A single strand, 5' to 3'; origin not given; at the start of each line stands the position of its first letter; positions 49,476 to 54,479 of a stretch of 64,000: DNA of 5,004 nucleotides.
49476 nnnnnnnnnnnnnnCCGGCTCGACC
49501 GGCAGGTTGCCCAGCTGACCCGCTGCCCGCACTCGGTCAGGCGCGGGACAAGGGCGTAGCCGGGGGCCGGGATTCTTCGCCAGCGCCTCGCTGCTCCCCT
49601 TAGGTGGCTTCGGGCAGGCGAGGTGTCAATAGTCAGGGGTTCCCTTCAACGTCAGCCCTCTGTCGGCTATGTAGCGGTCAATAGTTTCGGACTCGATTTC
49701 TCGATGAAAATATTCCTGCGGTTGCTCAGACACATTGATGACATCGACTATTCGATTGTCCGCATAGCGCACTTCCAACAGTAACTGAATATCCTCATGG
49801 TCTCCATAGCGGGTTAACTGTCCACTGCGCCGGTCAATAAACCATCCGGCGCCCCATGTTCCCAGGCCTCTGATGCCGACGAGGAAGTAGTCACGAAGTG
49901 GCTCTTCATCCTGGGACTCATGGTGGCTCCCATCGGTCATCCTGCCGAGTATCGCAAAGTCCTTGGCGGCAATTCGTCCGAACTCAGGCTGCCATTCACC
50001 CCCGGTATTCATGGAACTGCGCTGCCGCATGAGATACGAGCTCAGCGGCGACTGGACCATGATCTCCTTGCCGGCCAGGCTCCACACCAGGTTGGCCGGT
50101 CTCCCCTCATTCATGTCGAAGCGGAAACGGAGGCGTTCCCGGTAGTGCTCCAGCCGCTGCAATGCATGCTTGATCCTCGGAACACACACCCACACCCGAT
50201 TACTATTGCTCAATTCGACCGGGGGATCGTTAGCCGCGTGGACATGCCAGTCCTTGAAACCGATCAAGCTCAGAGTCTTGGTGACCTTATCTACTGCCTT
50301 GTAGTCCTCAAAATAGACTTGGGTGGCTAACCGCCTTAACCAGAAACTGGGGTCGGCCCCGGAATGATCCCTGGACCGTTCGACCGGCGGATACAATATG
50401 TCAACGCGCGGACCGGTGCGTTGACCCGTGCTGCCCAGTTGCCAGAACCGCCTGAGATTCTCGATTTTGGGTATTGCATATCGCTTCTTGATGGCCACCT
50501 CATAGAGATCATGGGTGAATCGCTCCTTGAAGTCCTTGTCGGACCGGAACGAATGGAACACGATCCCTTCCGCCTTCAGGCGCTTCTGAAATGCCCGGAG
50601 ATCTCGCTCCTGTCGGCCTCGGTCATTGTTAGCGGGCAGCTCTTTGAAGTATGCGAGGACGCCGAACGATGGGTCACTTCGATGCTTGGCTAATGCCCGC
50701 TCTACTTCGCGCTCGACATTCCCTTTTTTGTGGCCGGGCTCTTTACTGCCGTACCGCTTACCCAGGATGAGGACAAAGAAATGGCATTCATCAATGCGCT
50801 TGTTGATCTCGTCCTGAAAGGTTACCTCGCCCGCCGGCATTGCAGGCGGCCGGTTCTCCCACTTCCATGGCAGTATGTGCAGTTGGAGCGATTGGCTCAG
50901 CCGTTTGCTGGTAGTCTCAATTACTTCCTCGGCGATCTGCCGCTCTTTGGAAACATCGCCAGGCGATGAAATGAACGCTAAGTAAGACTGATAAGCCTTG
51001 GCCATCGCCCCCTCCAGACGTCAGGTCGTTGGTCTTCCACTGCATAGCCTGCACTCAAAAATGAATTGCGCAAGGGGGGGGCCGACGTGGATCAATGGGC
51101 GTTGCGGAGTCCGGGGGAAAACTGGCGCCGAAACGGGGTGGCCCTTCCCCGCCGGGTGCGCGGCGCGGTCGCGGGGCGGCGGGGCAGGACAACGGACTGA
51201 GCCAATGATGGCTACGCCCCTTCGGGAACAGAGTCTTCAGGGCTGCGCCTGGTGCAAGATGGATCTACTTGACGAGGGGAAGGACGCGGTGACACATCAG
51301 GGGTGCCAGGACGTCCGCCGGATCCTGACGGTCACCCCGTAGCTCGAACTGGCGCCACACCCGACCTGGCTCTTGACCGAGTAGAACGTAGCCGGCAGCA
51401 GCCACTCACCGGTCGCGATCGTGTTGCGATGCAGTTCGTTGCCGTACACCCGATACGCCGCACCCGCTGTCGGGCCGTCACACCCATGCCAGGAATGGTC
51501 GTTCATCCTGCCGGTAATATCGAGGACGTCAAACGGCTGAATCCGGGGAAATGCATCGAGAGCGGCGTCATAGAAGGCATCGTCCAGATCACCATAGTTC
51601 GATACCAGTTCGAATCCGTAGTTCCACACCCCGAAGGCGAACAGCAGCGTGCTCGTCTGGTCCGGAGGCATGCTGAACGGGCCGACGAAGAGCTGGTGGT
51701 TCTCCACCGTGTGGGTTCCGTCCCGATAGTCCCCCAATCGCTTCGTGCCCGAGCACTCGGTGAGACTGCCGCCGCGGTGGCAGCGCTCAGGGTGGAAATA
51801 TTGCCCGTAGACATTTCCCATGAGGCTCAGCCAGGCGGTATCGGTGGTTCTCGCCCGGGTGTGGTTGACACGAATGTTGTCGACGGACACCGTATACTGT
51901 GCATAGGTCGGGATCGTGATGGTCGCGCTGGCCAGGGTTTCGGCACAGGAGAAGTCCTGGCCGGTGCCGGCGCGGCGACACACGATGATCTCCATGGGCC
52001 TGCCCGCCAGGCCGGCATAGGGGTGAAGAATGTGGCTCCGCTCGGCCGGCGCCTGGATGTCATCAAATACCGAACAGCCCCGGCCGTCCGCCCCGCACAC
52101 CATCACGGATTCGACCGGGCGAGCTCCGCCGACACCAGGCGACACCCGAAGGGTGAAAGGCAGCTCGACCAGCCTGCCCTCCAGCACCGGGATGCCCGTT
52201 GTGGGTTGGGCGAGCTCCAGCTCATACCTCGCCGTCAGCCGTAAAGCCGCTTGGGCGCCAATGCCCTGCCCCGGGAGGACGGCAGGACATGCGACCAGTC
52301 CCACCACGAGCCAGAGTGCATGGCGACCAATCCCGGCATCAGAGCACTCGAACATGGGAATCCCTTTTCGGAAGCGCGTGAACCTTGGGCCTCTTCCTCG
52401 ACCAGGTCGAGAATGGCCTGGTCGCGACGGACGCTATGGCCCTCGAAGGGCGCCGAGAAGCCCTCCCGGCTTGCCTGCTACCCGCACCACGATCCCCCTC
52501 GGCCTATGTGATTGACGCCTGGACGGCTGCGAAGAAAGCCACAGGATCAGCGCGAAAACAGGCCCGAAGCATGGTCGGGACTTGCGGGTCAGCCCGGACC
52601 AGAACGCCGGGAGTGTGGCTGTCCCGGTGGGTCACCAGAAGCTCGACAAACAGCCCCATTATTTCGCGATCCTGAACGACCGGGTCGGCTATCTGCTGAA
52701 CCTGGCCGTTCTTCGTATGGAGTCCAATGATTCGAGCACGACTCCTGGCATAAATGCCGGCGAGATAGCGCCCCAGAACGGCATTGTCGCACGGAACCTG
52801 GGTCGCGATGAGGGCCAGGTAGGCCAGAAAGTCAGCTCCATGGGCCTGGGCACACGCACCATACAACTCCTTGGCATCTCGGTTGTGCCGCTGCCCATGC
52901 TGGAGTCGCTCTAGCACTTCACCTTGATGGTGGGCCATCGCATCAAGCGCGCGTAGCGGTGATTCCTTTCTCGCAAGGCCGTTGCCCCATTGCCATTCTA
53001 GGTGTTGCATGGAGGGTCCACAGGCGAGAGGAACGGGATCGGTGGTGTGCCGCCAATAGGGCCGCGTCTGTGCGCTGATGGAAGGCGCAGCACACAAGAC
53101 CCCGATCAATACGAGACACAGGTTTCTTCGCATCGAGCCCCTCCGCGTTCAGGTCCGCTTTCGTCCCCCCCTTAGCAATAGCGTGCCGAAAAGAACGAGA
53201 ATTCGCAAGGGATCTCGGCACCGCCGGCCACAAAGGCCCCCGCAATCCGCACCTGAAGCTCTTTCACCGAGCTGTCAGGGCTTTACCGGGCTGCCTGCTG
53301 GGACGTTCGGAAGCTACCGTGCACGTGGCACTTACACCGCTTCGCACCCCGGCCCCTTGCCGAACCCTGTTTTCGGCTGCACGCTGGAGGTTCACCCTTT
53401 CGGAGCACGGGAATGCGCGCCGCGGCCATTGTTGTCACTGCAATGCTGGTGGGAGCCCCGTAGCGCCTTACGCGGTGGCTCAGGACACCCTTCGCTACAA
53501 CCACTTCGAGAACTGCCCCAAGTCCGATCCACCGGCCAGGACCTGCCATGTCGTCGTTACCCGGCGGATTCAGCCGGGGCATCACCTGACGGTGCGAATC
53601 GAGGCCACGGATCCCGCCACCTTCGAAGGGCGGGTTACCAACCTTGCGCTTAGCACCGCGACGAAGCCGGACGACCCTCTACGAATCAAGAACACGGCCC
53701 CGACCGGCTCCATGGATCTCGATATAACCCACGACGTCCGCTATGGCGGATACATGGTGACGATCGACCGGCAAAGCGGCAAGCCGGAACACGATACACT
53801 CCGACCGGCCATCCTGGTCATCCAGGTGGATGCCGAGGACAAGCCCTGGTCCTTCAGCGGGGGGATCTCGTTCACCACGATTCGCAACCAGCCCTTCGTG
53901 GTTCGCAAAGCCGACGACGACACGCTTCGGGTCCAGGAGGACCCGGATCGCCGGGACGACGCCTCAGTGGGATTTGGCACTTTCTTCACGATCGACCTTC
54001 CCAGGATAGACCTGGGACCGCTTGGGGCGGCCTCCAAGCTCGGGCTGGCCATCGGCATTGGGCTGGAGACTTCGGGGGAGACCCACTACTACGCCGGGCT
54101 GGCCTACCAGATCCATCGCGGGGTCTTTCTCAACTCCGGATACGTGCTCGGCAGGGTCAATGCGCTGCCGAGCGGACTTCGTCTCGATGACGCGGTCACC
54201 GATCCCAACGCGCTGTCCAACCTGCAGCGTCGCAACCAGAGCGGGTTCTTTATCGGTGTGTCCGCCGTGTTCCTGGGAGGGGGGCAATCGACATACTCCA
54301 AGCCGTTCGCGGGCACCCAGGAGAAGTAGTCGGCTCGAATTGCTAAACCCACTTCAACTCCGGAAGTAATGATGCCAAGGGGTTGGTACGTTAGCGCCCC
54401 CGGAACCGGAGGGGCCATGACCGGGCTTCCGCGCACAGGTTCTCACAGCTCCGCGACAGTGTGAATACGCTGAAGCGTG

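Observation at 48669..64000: Spacerless ~7.6-kb inverted duplication centred at ~56,456; the right arm is an indel-riddled copy of the left arm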

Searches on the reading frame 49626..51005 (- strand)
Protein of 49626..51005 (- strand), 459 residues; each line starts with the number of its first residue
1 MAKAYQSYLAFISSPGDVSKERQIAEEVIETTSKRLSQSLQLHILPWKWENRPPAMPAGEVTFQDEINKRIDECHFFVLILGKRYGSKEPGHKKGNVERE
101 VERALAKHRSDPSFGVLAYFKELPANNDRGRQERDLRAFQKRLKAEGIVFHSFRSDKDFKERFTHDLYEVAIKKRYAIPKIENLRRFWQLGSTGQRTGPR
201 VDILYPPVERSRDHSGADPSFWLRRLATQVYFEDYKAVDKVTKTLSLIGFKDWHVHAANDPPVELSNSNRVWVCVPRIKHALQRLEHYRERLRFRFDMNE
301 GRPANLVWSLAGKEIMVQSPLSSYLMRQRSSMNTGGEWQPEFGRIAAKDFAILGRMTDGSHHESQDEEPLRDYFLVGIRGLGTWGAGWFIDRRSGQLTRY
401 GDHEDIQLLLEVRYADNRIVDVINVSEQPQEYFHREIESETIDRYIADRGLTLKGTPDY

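Call 6: search_protein_families(library=pfam, proteins=[window:49626-51005:-], max_evalue=0.01)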
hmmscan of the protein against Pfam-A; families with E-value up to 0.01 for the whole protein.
window:49626-51005:- (459 aa): 2 families
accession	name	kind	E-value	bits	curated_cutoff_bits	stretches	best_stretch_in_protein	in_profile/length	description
PF13271.11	DUF4062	-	2e-09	38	24.7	1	11-104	3-82/82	Domain of unknown function (DUF4062)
PF13676.11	TIR_2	-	0.00022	22.1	28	1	56-137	34-109/122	TIR domain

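Call 9: find_encoding_contigs(protein=window:49626-51005:-, flank=10000, max_places=10)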
Protein window:49626-51005:- (459 aa): 1 contig read that carries it; 1 place shown.
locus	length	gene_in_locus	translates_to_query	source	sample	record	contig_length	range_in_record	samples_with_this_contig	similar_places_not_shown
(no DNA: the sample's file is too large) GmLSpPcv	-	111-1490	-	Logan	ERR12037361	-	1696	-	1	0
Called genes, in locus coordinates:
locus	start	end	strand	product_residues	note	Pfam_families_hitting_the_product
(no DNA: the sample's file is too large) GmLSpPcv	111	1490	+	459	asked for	PF13271:DUF4062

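Call 41: search_protein_families(library=padloc, proteins=[window:49626-51005:-], max_evalue=0.01)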
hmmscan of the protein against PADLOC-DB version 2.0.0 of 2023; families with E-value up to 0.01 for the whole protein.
window:49626-51005:- (459 aa): 1 family
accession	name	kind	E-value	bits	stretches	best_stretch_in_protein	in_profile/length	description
PDLC05050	PDC-S60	-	7.4e-20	68.8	1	8-170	5-166/906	-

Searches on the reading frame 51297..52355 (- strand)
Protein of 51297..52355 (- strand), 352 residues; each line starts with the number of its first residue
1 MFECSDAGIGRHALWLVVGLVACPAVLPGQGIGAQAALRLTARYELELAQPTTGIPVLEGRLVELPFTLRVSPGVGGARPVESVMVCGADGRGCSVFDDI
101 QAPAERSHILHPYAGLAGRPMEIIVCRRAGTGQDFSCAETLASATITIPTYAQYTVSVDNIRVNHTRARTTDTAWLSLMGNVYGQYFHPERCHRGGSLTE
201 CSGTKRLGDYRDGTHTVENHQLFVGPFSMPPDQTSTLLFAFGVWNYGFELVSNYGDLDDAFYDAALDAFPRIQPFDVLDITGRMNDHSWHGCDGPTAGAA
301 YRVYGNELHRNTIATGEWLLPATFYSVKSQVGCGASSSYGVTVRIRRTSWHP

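Call 6: search_protein_families(library=pfam, proteins=[window:51297-52355:-], max_evalue=0.01)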
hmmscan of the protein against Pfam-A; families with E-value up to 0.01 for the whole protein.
window:51297-52355:- (352 aa): 0 families

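Call 33: find_encoding_contigs(protein=window:51297-52355:-, flank=10000)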
Protein window:51297-52355:- (352 aa): 1 contig read that carries it; 1 place shown.
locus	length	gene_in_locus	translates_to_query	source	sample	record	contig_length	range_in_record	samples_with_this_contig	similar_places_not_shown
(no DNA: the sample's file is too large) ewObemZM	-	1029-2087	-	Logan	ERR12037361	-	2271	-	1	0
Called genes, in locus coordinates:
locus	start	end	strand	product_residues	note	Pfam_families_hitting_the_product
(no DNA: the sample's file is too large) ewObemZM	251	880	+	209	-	-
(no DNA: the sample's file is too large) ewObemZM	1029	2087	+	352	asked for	-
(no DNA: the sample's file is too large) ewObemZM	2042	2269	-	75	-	?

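Call 41: search_protein_families(library=padloc, proteins=[window:51297-52355:-], max_evalue=0.01)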
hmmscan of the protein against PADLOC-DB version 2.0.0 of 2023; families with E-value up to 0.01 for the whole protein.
window:51297-52355:- (352 aa): 0 families

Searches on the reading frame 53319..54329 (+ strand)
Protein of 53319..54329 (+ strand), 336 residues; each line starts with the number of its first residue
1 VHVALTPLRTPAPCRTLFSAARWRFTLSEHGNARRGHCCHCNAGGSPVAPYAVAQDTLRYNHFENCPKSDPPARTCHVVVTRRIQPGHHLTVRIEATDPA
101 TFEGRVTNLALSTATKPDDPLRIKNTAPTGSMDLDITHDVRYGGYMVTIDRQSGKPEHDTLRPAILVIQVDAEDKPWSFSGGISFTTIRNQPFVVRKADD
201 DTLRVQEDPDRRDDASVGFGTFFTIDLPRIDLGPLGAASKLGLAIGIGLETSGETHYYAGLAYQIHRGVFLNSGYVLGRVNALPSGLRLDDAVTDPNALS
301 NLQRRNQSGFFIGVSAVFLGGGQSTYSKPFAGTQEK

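Call 6: search_protein_families(library=pfam, proteins=[window:53319-54329:+], max_evalue=0.01)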
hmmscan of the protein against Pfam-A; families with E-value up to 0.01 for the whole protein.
window:53319-54329:+ (336 aa): 0 families

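Call 8: find_encoding_contigs(protein=window:53319-54329:+, flank=10000, max_places=10)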
Protein window:53319-54329:+ (336 aa): no gene with exactly this product is on record in the collection.

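Call 41: search_protein_families(library=padloc, proteins=[window:53319-54329:+], max_evalue=0.01)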
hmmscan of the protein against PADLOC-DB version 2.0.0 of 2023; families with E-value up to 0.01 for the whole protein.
window:53319-54329:+ (336 aa): 0 families
